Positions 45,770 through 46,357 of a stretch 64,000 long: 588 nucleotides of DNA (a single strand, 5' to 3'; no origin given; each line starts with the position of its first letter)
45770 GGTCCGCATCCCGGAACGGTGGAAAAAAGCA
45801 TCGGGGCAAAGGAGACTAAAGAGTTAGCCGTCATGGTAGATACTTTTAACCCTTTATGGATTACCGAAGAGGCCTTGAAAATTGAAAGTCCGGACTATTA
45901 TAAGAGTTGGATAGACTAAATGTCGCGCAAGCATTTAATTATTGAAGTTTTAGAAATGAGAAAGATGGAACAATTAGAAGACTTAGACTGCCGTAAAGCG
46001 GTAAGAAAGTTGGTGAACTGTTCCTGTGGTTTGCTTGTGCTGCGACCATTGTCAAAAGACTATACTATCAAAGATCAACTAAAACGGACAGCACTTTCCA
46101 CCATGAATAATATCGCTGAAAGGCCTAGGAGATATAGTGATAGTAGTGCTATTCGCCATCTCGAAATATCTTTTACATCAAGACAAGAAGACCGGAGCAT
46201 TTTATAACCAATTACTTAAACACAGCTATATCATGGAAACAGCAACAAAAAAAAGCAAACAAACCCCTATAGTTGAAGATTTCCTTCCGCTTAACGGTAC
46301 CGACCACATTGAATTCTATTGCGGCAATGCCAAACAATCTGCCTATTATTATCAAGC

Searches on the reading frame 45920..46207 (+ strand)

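Call 42: search_protein_families(library=pfam, proteins=[window:45920-46207:+], max_evalue=0.01)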
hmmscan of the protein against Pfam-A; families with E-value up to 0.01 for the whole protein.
window:45920-46207:+ (95 aa): 1 family
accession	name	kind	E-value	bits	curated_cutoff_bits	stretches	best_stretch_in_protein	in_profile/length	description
PF05635.17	23S_rRNA_IVP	-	2.5e-09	37.7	33.8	1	20-94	1-75/106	23S rRNA-intervening sequence protein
